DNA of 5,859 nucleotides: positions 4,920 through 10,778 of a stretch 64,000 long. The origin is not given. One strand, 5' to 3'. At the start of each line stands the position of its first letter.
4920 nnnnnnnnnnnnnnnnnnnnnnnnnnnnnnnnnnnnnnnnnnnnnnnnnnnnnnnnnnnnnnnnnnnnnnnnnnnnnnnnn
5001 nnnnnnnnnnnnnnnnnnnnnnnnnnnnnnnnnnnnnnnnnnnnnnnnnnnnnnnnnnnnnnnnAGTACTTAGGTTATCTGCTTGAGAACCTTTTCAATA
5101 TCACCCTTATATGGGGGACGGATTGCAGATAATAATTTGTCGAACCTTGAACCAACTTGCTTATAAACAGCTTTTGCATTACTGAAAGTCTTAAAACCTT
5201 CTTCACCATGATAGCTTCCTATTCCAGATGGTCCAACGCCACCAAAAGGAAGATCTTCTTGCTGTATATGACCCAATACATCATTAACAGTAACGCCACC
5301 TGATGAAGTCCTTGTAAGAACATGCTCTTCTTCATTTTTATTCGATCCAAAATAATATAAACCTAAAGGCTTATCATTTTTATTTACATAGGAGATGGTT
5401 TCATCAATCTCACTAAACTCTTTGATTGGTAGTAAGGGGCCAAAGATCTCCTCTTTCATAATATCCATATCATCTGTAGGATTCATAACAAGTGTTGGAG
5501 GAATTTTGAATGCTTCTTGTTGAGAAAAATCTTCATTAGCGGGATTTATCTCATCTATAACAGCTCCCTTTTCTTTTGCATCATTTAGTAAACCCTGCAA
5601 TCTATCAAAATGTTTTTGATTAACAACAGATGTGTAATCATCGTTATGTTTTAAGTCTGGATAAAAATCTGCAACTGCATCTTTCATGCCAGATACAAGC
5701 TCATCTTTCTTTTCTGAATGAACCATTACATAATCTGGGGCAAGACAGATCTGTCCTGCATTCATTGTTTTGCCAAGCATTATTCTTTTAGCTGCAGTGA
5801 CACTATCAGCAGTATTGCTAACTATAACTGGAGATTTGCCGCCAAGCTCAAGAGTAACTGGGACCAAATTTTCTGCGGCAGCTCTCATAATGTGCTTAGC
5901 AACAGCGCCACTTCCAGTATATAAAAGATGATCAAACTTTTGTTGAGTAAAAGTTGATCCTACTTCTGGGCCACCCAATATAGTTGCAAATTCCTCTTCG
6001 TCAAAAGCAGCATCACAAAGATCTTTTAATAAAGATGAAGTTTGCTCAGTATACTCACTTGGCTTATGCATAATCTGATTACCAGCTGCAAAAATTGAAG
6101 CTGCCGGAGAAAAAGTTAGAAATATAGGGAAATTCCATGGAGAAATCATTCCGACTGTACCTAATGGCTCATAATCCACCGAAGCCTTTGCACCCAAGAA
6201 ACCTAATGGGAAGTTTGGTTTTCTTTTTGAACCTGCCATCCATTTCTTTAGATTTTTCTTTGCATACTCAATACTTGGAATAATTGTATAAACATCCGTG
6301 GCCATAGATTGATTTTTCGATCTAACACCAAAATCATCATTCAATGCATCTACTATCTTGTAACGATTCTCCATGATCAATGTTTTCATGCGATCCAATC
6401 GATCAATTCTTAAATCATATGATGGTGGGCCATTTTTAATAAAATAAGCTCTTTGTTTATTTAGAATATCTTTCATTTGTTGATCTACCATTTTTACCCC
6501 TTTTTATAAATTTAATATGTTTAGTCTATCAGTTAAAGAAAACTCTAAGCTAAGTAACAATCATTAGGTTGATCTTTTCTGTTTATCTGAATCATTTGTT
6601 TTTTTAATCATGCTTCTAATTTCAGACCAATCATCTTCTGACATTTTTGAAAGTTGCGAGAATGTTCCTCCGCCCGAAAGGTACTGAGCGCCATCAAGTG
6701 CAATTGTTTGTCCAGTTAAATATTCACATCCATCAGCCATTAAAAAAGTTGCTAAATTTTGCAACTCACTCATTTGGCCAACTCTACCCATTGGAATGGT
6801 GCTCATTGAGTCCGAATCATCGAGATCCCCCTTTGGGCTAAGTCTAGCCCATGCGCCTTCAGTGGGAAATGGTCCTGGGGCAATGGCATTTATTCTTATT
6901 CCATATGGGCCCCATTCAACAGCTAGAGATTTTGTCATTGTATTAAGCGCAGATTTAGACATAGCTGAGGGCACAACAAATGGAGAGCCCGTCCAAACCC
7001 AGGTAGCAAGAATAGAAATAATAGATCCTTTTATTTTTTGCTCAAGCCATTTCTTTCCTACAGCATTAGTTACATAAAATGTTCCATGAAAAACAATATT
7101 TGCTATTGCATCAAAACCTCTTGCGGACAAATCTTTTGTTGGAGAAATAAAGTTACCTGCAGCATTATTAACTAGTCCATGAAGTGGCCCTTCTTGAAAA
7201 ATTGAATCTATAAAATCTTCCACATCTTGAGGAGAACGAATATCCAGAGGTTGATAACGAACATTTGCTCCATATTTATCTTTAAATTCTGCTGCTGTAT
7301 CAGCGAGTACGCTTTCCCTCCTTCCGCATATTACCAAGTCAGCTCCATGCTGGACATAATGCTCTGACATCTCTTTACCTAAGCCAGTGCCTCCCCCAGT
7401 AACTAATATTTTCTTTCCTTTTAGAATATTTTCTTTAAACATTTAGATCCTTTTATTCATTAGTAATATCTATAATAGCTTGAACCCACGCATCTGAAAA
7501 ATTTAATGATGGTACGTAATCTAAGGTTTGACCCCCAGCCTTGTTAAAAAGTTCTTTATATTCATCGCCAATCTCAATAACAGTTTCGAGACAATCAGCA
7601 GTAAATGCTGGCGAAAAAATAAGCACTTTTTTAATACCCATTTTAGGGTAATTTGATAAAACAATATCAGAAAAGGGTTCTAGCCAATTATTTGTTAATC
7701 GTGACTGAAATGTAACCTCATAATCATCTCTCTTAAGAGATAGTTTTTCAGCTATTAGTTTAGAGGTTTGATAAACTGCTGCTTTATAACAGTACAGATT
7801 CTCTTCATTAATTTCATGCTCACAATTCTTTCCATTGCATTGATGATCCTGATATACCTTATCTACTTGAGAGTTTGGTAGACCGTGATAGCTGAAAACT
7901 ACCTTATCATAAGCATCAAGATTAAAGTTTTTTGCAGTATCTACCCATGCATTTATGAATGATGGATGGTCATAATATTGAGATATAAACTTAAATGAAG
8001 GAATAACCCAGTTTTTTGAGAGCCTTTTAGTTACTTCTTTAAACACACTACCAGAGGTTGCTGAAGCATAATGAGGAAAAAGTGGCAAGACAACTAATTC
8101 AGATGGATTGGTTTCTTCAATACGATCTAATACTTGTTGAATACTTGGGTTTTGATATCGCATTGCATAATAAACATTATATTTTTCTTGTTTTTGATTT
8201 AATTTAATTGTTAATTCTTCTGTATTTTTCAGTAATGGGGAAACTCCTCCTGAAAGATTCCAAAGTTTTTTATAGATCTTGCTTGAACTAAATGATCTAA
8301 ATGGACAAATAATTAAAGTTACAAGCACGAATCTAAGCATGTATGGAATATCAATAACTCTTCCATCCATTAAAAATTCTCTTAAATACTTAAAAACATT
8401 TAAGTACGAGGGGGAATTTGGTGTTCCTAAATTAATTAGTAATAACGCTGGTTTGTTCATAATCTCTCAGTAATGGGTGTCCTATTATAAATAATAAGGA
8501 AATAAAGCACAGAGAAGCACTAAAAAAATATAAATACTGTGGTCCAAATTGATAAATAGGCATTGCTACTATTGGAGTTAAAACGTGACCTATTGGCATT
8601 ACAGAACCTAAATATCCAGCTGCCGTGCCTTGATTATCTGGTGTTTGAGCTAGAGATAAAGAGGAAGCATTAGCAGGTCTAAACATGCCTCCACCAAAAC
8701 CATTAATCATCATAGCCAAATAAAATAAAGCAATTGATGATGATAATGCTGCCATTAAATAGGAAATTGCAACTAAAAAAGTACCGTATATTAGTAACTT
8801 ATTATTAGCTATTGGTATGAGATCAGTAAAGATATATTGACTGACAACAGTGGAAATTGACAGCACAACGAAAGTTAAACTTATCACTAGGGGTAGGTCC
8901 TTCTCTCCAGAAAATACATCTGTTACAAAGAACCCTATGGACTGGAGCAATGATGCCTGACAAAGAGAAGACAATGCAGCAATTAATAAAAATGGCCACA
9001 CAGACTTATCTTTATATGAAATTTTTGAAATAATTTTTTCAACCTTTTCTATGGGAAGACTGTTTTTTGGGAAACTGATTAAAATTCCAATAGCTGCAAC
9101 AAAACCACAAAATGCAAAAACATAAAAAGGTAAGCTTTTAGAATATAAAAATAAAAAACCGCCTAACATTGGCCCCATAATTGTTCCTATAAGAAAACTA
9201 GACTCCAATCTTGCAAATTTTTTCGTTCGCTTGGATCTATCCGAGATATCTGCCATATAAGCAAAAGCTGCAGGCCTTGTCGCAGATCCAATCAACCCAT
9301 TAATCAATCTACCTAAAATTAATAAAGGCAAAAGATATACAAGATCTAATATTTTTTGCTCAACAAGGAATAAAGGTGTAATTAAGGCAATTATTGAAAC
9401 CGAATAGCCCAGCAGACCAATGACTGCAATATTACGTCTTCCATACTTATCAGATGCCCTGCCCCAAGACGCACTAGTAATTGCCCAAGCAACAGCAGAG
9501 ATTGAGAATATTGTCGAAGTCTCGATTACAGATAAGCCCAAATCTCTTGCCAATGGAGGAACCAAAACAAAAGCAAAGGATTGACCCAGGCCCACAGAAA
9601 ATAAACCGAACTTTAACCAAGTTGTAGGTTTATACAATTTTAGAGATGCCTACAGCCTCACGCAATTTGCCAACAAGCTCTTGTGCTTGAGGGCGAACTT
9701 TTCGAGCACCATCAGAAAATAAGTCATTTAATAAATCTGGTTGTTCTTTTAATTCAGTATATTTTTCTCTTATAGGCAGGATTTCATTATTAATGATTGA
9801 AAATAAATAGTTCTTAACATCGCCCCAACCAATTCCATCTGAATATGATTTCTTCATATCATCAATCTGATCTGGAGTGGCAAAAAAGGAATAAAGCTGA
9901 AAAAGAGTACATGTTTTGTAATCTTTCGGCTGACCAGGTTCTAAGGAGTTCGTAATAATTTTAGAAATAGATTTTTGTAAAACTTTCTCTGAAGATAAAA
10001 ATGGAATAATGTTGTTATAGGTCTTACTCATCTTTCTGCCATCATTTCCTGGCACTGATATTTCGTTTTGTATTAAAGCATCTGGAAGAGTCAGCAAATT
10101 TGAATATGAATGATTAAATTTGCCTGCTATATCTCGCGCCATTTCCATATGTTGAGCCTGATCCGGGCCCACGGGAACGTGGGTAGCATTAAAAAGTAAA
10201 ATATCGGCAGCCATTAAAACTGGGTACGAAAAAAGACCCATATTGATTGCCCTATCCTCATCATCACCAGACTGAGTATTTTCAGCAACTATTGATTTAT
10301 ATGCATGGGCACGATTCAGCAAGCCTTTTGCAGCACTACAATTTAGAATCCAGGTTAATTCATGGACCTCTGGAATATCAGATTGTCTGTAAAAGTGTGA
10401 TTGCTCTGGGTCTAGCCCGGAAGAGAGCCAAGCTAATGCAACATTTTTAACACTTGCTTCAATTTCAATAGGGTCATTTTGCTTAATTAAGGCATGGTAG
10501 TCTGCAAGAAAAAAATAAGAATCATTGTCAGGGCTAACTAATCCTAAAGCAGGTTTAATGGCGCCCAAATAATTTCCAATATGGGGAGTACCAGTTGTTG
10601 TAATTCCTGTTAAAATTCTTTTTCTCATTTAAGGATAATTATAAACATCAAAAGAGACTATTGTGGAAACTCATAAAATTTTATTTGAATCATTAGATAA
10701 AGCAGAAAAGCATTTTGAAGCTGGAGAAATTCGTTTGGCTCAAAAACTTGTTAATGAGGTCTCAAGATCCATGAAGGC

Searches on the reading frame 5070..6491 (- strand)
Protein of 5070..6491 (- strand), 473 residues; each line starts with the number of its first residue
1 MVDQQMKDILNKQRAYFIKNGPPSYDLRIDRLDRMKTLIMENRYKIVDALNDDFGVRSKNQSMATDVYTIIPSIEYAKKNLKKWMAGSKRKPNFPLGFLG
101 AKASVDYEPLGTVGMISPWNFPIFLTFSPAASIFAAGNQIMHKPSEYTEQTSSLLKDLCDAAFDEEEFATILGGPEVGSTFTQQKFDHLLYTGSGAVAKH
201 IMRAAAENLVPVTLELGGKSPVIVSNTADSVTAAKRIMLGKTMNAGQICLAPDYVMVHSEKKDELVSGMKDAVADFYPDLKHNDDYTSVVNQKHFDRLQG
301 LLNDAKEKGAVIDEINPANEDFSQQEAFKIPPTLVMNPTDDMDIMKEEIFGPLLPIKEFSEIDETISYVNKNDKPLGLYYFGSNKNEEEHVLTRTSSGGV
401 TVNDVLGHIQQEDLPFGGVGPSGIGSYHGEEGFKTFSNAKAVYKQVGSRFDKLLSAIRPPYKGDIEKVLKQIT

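Call 41: search_protein_families(library=pfam, proteins=[window:5070-6491:-], max_evalue=0.00001)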
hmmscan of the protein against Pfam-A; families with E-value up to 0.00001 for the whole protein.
window:5070-6491:- (473 aa): 1 family
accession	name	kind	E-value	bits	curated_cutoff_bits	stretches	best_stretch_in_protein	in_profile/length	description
PF00171.27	Aldedh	-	8.2e-85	285.5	23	1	28-442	53-461/461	Aldehyde dehydrogenase family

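Call 68: search_protein_families(library=ncbifam, proteins=[window:5070-6491:-], max_evalue=1e-30)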
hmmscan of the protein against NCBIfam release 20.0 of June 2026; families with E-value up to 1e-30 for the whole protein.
window:5070-6491:- (473 aa): 30 families (the best 25 are shown)
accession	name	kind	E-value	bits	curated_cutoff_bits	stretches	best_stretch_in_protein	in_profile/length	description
NF045701.1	BenzalDHMdlD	equivalog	9.1e-92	307.9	550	1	3-442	6-432/436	NAD(P)-dependent benzaldehyde dehydrogenase MdlD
NF006916.0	PRK09407.1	equivalog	4.1e-71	240.2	521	1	26-455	78-503/526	succinic semialdehyde dehydrogenase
TIGR01804.1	BADH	equivalog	3.5e-53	180.7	668.6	1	61-440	91-467/467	betaine-aldehyde dehydrogenase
TIGR01780.1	SSADH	subfamily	5.1e-53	180.6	646.35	1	105-438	113-446/448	succinate-semialdehyde dehydrogenase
NF010000.0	PRK13473.1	subfamily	1.2e-52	179.2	615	1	103-443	132-471/475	aminobutyraldehyde dehydrogenase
NF009725.0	PRK13252.1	equivalog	1.8e-51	175.1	593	1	107-447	140-482/488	betaine-aldehyde dehydrogenase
NF007497.0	PRK10090.1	equivalog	2.3e-47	161.9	500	1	108-445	141-478/480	aldehyde dehydrogenase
NF052305.1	DioxValDhHalo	equivalog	7e-47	160.4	750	1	104-445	136-482/483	2,5-dioxovalerate dehydrogenase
NF045735.1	PaDhStyDPseudo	equivalog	1.2e-46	159.4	850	1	102-442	139-479/483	phenylacetaldehyde dehydrogenase StyD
NF006915.0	PRK09406.1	equivalog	4.9e-45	154.3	730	1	66-443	83-455/457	NADP-dependent succinic semialdehyde dehydrogenase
TIGR03216.1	OH_muco_semi_DH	equivalog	3.6e-44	151.2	693.25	1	108-442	138-477/481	2-hydroxymuconic semialdehyde dehydrogenase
NF045736.1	PaDhStyDRhodo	equivalog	4.9e-43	147.4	800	1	106-442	140-475/479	phenylacetaldehyde dehydrogenase StyD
NF040648.1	lactal_redase_Meth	equivalog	1.2e-42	146.5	650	1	41-426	70-444/463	lactaldehyde dehydrogenase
TIGR02299.1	HpaE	equivalog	1.2e-42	146.1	638.35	1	107-443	133-475/488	5-carboxymethyl-2-hydroxymuconate semialdehyde dehydrogenase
TIGR04284.1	aldehy_Rv0768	hypoth_equivalog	1.3e-42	146.4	775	1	100-444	132-478/480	aldehyde dehydrogenase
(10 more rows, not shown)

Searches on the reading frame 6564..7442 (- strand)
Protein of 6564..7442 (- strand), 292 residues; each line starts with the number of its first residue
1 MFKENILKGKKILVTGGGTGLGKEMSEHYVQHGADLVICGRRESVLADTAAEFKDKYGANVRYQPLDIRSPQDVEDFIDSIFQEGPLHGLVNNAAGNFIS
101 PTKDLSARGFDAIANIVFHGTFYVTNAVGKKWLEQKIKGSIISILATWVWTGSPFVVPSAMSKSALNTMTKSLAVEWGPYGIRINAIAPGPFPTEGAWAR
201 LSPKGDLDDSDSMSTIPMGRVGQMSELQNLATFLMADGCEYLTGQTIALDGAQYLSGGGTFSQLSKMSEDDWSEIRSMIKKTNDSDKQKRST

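Call 41: search_protein_families(library=pfam, proteins=[window:6564-7442:-], max_evalue=0.00001)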
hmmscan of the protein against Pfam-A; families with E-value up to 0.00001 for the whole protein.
window:6564-7442:- (292 aa): 3 families
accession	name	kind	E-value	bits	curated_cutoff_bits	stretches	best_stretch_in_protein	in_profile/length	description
PF13561.12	adh_short_C2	-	6e-41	141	27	1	19-251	6-233/236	Enoyl-(Acyl carrier protein) reductase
PF00106.31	adh_short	-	8.8e-38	130.2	26.6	1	10-197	1-187/195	short chain dehydrogenase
PF08659.16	KR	-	1.1e-10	42.2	22.6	1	12-131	3-126/180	KR domain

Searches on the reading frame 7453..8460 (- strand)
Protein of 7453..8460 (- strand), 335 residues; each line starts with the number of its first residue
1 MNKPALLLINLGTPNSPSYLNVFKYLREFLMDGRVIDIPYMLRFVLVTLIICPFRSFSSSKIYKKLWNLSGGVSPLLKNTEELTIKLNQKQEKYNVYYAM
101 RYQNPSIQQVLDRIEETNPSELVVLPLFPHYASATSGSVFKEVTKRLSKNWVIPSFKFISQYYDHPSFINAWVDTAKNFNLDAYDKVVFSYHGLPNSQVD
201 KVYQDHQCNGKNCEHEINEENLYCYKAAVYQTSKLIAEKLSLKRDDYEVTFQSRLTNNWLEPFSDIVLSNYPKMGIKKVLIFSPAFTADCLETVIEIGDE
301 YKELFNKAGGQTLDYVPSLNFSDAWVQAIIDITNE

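Call 41: search_protein_families(library=pfam, proteins=[window:7453-8460:-], max_evalue=0.00001)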
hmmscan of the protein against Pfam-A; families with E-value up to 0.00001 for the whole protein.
window:7453-8460:- (335 aa): 1 family
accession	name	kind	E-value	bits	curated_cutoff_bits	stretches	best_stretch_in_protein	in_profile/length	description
PF00762.24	Ferrochelatase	-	1.2e-88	297.6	27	1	4-334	2-314/317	Ferrochelatase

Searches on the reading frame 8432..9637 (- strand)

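Call 41: search_protein_families(library=pfam, proteins=[window:8432-9637:-], max_evalue=0.00001)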
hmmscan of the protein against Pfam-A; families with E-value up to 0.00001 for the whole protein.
window:8432-9637:- (401 aa): 1 family
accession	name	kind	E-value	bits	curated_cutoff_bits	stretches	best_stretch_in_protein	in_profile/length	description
PF07690.21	MFS_1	-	4.2e-44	151.3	33.4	2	10-270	3-262/347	Major Facilitator Superfamily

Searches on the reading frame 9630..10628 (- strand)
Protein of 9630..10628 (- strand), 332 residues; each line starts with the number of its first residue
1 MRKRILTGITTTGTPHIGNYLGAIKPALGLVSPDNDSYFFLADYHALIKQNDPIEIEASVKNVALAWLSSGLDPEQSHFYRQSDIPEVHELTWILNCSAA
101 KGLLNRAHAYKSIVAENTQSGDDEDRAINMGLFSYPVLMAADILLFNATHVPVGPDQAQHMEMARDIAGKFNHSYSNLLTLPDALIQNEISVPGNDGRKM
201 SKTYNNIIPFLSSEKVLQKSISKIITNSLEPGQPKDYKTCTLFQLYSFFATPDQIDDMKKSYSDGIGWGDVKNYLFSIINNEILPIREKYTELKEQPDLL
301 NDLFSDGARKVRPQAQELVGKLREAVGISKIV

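Call 41: search_protein_families(library=pfam, proteins=[window:9630-10628:-], max_evalue=0.00001)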
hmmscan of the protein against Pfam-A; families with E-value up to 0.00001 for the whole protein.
window:9630-10628:- (332 aa): 1 family
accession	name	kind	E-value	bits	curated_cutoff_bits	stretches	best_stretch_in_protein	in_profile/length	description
PF00579.31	tRNA-synt_1b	-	1.2e-53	182.8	21.1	1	4-280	7-288/292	tRNA synthetases class I (W and Y)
